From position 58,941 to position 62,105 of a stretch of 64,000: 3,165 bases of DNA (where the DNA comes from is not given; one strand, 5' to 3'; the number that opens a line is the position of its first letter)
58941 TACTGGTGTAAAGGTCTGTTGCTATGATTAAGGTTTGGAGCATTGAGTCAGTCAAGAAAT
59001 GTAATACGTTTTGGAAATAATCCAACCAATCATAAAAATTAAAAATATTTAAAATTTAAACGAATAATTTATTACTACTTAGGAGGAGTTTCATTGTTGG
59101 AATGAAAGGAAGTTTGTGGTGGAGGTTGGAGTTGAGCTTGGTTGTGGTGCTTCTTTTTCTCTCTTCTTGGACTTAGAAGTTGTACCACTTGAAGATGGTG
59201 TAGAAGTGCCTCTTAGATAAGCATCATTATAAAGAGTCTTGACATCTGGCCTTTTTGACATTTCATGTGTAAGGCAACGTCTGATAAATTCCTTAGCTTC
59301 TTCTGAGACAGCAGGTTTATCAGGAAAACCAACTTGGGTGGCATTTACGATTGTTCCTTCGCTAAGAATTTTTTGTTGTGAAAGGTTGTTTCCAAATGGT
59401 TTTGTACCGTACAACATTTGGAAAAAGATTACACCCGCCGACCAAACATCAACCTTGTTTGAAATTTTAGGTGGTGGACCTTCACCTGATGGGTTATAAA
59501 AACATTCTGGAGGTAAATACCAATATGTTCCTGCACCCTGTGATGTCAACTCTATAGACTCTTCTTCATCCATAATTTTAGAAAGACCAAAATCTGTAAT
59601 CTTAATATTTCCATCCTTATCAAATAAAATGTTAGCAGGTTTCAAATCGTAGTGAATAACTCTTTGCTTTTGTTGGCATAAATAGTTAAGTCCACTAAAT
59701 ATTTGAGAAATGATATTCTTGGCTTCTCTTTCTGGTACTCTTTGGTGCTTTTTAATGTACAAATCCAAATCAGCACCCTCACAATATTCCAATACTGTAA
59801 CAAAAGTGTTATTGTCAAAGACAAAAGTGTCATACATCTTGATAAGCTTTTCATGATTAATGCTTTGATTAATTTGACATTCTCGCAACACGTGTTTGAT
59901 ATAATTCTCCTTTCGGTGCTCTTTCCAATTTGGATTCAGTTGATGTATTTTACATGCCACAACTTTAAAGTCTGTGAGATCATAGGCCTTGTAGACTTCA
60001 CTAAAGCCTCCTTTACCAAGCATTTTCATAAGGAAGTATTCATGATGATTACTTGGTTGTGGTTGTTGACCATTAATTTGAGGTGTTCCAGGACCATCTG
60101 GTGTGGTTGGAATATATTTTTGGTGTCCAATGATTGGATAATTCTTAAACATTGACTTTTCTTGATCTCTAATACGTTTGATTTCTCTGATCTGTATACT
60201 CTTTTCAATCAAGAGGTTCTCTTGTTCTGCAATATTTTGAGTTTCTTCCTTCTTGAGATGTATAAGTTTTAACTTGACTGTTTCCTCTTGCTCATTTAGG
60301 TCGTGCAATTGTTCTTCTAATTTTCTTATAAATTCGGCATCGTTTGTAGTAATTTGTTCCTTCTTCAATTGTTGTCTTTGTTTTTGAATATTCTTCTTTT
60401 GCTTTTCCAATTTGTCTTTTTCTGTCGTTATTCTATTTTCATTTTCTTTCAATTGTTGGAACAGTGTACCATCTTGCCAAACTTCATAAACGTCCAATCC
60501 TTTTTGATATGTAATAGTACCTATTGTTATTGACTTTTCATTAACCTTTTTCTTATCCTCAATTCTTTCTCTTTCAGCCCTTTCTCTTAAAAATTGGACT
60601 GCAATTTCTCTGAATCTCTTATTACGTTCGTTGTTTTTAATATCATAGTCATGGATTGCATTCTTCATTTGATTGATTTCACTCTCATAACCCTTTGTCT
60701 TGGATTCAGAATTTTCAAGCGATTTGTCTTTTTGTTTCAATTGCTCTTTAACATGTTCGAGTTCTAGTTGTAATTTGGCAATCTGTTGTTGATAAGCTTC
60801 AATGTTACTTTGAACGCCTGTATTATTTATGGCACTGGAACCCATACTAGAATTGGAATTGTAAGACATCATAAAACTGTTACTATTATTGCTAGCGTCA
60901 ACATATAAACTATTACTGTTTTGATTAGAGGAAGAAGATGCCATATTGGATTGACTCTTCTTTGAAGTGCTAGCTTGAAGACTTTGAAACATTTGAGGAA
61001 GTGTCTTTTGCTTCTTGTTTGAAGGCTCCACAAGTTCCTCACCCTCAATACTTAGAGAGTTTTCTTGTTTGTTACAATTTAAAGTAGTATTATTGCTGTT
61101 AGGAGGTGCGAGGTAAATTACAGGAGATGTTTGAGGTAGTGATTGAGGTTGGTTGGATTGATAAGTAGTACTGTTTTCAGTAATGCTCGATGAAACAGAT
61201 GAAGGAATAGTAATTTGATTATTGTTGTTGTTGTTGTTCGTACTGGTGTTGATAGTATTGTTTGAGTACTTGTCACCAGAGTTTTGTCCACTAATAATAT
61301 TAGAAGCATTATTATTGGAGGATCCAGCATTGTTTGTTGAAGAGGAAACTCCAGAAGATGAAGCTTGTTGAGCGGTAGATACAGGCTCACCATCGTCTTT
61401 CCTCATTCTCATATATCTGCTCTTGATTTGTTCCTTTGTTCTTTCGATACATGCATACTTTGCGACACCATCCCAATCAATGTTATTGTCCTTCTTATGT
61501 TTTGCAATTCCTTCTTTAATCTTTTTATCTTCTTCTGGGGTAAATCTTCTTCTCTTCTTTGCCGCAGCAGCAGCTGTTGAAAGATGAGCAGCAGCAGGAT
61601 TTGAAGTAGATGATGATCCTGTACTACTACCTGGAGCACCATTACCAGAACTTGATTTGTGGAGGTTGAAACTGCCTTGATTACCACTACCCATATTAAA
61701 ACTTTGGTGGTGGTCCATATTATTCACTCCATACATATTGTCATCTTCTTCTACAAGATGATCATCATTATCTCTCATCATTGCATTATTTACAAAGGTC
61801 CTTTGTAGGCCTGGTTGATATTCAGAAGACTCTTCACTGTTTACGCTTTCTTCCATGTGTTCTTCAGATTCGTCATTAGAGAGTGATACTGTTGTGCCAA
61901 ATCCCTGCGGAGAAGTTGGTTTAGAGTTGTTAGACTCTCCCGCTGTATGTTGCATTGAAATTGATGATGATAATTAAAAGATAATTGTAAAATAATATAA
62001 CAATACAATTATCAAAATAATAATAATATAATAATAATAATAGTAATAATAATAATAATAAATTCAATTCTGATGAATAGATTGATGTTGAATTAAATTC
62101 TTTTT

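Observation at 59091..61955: Tousled-like kinase carrying an N-terminal Myb/SANT DNA-binding-type domain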

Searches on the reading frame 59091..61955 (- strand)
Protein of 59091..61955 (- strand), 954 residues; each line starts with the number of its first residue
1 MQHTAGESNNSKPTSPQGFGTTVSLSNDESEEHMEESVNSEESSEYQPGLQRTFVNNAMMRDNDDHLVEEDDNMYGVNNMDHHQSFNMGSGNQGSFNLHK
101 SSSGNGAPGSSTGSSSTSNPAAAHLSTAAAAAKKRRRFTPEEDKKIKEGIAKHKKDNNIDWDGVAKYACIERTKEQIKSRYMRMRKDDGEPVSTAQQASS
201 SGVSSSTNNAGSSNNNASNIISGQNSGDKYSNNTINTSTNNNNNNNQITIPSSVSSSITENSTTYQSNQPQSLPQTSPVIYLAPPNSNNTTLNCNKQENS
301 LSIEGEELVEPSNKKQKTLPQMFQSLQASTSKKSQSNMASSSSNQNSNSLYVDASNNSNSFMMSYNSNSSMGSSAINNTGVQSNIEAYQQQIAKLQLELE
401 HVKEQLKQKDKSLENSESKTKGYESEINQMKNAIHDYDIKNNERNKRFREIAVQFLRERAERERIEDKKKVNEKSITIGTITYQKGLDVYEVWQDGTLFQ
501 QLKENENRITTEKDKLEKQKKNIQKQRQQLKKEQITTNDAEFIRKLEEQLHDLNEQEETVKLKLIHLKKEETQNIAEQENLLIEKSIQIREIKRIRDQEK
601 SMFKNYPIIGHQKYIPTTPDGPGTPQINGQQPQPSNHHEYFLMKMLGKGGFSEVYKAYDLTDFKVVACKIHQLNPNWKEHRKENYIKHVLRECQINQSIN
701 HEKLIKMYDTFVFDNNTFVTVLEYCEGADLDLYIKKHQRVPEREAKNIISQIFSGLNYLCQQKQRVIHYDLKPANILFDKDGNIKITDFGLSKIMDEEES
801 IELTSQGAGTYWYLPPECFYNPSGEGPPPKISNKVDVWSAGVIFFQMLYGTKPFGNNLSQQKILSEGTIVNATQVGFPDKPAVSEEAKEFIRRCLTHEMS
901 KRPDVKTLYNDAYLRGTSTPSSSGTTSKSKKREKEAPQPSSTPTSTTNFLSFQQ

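Call 3: search_protein_families(library=pfam, proteins=[window:59091-61955:-], max_evalue=10)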
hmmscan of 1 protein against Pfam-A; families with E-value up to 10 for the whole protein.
window:59091-61955:- (954 aa): 6 families
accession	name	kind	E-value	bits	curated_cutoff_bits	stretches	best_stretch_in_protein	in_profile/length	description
PF00069.31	Pkinase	-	3.9e-62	210.5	31.7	1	643-913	4-262/263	Protein kinase domain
PF07714.23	PK_Tyr_Ser-Thr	-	9.2e-37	127.2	23.1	1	643-910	4-256/258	Protein tyrosine and serine/threonine kinase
PF00249.37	Myb_DNA-binding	-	2.8e-10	40.6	24.4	1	135-184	1-45/46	Myb-like DNA-binding domain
PF03109.22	ABC1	-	3.7e-06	26.7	22.9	1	719-800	144-222/244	ABC1 atypical kinase-like domain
PF01636.29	APH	-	0.015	15.5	23.2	1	758-796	164-201/239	Phosphotransferase enzyme family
PF22980.2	Myb_DNA-bind_8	-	1.7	8.4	27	1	152-187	13-47/50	Myb-like DNA-binding domain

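Call 4: search_solved_structures(query=window:59091-61955:-, max_evalue=0.001, show_alignments=2)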
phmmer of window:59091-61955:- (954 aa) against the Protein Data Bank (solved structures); distinct sequences matched with E-value up to 0.001: 2515 (the best 60 are shown).
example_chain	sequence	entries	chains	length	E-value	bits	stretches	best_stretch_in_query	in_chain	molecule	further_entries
5o0y_A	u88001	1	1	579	8.7e-116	391.3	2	636-916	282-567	Serine/threonine-protein kinase tousled-like 2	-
3dfa_A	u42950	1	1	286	8.2e-31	110.2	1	639-902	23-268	Calcium-dependent protein kinase cgd3_920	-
2wei_A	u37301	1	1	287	8.2e-31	110.2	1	639-902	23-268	CALMODULIN-DOMAIN PROTEIN KINASE 1, PUTATIVE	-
9d8s_A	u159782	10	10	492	1.8e-30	109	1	639-907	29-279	Calmodulin-domain protein kinase 1 | Non-specific serine/threonine protein kinase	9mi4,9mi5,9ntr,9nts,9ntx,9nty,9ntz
3igo_A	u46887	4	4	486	1.9e-30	109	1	639-907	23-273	Calmodulin-domain protein kinase 1 | Calmodulin-domain protein kinase 1, putative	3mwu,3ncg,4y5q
4ieb_A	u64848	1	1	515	3.1e-29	104.9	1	639-908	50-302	Calmodulin-domain protein kinase 1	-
8uoi_A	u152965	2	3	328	3.3e-29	104.9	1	633-866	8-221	MAP/microtubule affinity-regulating kinase 3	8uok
8uoh_A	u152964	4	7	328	7.5e-29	103.7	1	633-866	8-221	MAP/microtubule affinity-regulating kinase 3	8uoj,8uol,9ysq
9vfo_A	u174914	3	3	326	8.5e-29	103.5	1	633-866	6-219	MAP/microtubule affinity-regulating kinase 3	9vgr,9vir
3ma6_A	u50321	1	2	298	9.5e-29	103.3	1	640-906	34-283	Calmodulin-domain protein kinase 1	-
2qnj_A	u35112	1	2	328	1.1e-28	103.2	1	633-866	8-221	MAP/microtubule affinity-regulating kinase 3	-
3q5i_A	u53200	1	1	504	1.2e-28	103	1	638-915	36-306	Protein kinase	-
9yr9_A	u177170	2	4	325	1.2e-28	103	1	638-866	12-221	MAP/microtubule affinity-regulating kinase 3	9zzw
3fe3_A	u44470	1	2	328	1.8e-28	102.4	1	638-866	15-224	MAP/microtubule affinity-regulating kinase 3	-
7p1l_A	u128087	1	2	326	2e-28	102.2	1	638-866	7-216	MAP/microtubule affinity-regulating kinase 3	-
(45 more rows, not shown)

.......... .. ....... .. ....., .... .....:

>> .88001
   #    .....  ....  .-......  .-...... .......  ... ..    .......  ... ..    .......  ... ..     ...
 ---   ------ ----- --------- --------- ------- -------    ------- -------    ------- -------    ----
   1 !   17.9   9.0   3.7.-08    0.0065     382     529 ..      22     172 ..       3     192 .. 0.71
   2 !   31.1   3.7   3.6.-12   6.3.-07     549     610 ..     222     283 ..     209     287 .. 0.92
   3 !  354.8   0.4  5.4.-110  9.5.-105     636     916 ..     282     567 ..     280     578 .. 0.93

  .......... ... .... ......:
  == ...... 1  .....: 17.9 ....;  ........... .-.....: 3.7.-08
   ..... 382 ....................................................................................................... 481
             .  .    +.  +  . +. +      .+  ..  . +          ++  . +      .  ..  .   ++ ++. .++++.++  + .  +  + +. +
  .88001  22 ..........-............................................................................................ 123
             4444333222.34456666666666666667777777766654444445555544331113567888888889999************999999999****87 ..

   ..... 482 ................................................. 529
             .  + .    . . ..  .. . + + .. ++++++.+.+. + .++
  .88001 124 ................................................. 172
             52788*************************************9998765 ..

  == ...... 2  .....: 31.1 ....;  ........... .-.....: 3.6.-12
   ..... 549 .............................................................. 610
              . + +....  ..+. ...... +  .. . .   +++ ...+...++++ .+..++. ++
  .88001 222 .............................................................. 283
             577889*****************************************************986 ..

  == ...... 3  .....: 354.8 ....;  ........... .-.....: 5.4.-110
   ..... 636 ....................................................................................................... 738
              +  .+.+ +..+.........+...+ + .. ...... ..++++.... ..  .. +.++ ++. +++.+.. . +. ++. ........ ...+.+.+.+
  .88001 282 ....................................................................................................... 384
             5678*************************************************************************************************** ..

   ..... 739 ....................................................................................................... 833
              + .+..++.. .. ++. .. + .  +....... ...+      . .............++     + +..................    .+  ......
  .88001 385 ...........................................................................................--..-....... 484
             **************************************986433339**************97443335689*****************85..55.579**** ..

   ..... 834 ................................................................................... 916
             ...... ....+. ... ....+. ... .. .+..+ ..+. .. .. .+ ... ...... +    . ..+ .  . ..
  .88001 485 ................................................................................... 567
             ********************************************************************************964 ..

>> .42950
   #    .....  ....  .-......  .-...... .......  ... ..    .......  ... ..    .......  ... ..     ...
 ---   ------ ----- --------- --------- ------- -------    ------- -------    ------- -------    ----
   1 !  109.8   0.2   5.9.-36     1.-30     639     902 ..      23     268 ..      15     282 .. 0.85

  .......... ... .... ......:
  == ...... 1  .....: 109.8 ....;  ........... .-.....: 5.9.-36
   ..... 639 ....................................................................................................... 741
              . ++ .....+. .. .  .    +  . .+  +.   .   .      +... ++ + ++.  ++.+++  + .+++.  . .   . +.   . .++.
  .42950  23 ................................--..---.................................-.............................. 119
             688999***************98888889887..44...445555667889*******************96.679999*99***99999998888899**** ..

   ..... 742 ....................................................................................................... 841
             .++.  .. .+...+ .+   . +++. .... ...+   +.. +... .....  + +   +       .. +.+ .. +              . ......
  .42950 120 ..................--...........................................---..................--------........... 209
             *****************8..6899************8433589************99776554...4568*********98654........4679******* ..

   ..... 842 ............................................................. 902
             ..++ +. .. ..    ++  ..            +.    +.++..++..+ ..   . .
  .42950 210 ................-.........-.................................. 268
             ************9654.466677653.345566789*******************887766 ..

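Call 5: find_homologous_proteins(query=window:59091-61955:-, max_evalue=1e-30)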
Query window:59091-61955:- (954 aa): 7 proteins with E <= 1e-30 among 8000 candidates.
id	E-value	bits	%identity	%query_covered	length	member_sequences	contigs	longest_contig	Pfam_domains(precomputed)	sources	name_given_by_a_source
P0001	0.0e+0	2118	100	100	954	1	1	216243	PF00249.38,PF07714.24,PF00069.32,PF03109.23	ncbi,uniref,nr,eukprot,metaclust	ncbi:predicted protein [Naegleria gruberi]|uniref:Predicted protein n=1 Tax=Naegleria gruberi TaxID=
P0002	0.0e+0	1356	71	93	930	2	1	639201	PF00249.38,PF07714.24,PF00069.32,PF03109.23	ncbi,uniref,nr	ncbi:hypothetical protein C9374_005691 [Naegleria lovaniensis]|uniref:Uncharacterized protein n=1 Ta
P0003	0.0e+0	1301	66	99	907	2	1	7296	PF00249.38,PF07714.24,PF00069.32,PF03109.23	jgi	-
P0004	1.4e-188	647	51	64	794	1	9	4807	PF07714.24,PF00069.32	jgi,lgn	jgi:tousled-like kinase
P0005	2.0e-101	359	50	38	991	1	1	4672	PF07714.24,PF00069.32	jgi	-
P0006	4.1e-101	358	48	40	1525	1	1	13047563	PF07714.24,PF00069.32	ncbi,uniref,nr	ncbi:hornerin-like isoform X2 [Anopheles albimanus]|uniref:hornerin-like isoform X2 n=1 Tax=Anophele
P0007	1.6e-100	356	42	49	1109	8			PF07714.24,PF00069.32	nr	nr:serine/threonine-protein kinase tousled-like 2 isoform X3 [Aedes albopictus]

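Call 6: find_encoding_contigs(protein=window:59091-61955:-, flank=5000, max_places=4)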
Protein window:59091-61955:- (954 aa): no gene with exactly this product is on record in the collection.

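Call 15: search_protein_families(library=pfam, proteins=[P0002, P0003, P0004, P0005], max_evalue=1)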
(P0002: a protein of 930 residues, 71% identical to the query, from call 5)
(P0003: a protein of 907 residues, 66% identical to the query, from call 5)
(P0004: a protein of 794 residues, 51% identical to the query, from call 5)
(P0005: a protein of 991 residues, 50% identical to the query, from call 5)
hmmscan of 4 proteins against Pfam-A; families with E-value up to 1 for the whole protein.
P0002 (930 aa): 11 families
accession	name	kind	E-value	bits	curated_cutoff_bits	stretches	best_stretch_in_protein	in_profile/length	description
PF00069.31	Pkinase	-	6.2e-64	216.4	31.7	1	618-889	4-263/263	Protein kinase domain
PF07714.23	PK_Tyr_Ser-Thr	-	1e-37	130.3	23.1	1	618-885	4-256/258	Protein tyrosine and serine/threonine kinase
PF00249.37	Myb_DNA-binding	-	4.9e-10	39.8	24.4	1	125-174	1-45/46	Myb-like DNA-binding domain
PF03109.22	ABC1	-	4.3e-06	26.5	22.9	1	694-775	144-222/244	ABC1 atypical kinase-like domain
PF14531.12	Kinase-like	-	0.00017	21.4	25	1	737-836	162-258/289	Kinase-like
PF13921.12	Myb_DNA-bind_6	-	0.0012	19.4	22.9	1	128-174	1-42/60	Myb-like DNA-binding domain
PF07387.17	Seadorna_VP7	-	0.0042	16.6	20.3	1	720-764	143-187/308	Seadornavirus VP7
PF22980.2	Myb_DNA-bind_8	-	0.011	15.5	27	1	142-177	13-47/50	Myb-like DNA-binding domain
PF24319.2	DUF7491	-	0.02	15.6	30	1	353-438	5-90/90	Coiled-coil region of unknown function (DUF7491)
PF01636.29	APH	-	0.12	12.5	23.2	1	736-770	165-200/239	Phosphotransferase enzyme family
PF10819.13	DUF2564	-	0.14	13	26.3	1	481-531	24-73/79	Protein of unknown function (DUF2564)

P0003 (907 aa): 16 families
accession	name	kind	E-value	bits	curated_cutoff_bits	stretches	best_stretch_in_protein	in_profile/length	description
PF00069.31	Pkinase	-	1.9e-64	218.1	31.7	1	599-870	4-263/263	Protein kinase domain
PF07714.23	PK_Tyr_Ser-Thr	-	9.3e-38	130.4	23.1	1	599-866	4-256/258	Protein tyrosine and serine/threonine kinase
PF00249.37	Myb_DNA-binding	-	7.5e-10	39.2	24.4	1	126-175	1-45/46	Myb-like DNA-binding domain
PF03109.22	ABC1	-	1.3e-06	28.2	22.9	1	675-756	144-222/244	ABC1 atypical kinase-like domain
PF14531.12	Kinase-like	-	0.00013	21.7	25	1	718-817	162-258/289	Kinase-like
PF13921.12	Myb_DNA-bind_6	-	0.00041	20.9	22.9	1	129-175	1-42/60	Myb-like DNA-binding domain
PF07387.17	Seadorna_VP7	-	0.0038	16.7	20.3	1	701-745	143-187/308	Seadornavirus VP7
PF21928.1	XLF_CC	-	0.01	16.1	27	1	341-372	12-47/53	XLF protein coiled-coil region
PF11559.13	ADIP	-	0.016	15.7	34.3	1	323-413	58-148/151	Afadin- and alpha -actinin-Binding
PF04859.17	DUF641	-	0.026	15.3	27.6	1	339-401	65-127/127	Plant protein of unknown function (DUF641)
PF06785.16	UPF0242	-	0.031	14.8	33.5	1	253-384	83-190/194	Uncharacterised protein family (UPF0242) N-terminus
PF22980.2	Myb_DNA-bind_8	-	0.04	13.7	27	1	143-178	13-47/50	Myb-like DNA-binding domain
PF01636.29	APH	-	0.065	13.4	23.2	1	714-752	164-201/239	Phosphotransferase enzyme family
PF21769.2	vRNAP_dom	-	0.092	13.5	27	1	442-517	54-128/145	Virion DNA-directed RNA polymerase domain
PF14362.11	DUF4407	-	0.25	11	31.3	1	339-516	129-259/297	Domain of unknown function (DUF4407)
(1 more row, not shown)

P0004 (794 aa): 8 families
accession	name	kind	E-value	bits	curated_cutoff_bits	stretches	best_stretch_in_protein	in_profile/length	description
PF00069.31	Pkinase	-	8.7e-64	215.9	31.7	1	521-788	3-263/263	Protein kinase domain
PF07714.23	PK_Tyr_Ser-Thr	-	8.5e-36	124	23.1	1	522-782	4-254/258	Protein tyrosine and serine/threonine kinase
PF00249.37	Myb_DNA-binding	-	2.8e-05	24.6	24.4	1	109-158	1-43/46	Myb-like DNA-binding domain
PF01163.29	RIO1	-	0.0038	17.3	22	1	598-680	82-161/187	RIO domain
PF01636.29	APH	-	0.12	12.5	23.2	0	641-670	166-197/239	Phosphotransferase enzyme family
PF04859.17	DUF641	-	0.21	12.4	27.6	1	255-311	68-124/127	Plant protein of unknown function (DUF641)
PF05960.17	DUF885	-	0.43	10.6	32.4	1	334-433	235-346/532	Bacterial protein of unknown function (DUF885)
PF18664.7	CdiA_C_tRNase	-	0.95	10.2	26.5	1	252-306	56-110/116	CdiA C-terminal tRNase domain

P0005 (991 aa): 3 families
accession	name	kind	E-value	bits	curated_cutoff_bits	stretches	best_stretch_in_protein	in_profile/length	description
PF00069.31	Pkinase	-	2.7e-59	201.2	31.7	1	697-972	4-262/263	Protein kinase domain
PF07714.23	PK_Tyr_Ser-Thr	-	4.1e-32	112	23.1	1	698-967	5-254/258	Protein tyrosine and serine/threonine kinase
PF00645.25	zf-PARP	-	0.73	11.1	39.3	1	475-532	11-74/87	Poly(ADP-ribose) polymerase and DNA-Ligase Zn-finger region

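Call 17: find_encoding_contigs(protein=P0004, flank=5000, max_places=4)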
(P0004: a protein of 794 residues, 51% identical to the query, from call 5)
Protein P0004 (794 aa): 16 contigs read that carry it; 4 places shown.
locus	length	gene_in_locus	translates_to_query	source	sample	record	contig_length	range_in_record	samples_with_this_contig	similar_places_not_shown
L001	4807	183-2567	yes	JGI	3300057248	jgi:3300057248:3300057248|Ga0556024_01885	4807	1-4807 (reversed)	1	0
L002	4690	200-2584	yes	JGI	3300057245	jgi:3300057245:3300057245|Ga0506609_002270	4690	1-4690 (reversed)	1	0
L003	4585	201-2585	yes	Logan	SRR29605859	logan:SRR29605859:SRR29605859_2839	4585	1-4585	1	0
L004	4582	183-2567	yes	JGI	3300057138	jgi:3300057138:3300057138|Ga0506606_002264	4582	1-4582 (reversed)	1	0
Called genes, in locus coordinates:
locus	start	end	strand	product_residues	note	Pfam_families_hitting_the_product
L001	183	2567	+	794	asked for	PF00069:Pkinase, PF07714:PK_Tyr_Ser-Thr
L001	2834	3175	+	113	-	PF01253:SUI1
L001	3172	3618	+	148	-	-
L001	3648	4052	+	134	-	-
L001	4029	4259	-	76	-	-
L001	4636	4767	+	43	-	-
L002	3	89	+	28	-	?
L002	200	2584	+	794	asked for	PF00069:Pkinase, PF07714:PK_Tyr_Ser-Thr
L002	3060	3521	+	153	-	-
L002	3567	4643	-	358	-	PF25063:ARM_TT21_C (faint), PF13181:TPR_8 (faint), PF13371:TPR_9, PF13428:TPR_14 (faint), PF00515:TPR_1 (faint), PF07719:TPR_2 (faint), PF14559:TPR_19 (faint), PF13424:TPR_12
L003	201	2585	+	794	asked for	PF00069:Pkinase, PF07714:PK_Tyr_Ser-Thr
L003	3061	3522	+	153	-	-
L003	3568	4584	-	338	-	?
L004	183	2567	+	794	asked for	PF00069:Pkinase, PF07714:PK_Tyr_Ser-Thr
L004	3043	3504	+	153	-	-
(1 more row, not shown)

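Call 18: find_encoding_contigs(protein=P0003, flank=5000, max_places=3)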
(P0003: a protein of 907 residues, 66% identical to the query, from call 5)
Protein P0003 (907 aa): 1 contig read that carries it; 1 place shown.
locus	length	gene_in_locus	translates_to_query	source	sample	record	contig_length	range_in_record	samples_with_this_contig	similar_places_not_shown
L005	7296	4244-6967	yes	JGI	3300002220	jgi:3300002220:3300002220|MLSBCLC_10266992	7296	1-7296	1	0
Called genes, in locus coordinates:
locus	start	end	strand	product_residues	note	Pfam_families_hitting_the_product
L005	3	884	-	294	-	?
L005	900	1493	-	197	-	PF04048:Sec8_N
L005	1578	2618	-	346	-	PF07719:TPR_2 (faint), PF13181:TPR_8 (faint), PF13371:TPR_9 (faint), PF13424:TPR_12 (faint), PF13428:TPR_14 (faint), PF13414:TPR_11, PF00515:TPR_1 (weak), PF13414:TPR_11 (weak), +4 more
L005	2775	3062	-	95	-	-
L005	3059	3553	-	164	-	-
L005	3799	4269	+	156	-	-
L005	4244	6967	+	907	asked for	PF00249:Myb_DNA-binding, PF00069:Pkinase, PF07714:PK_Tyr_Ser-Thr, PF03109:ABC1 (weak)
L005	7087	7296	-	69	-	?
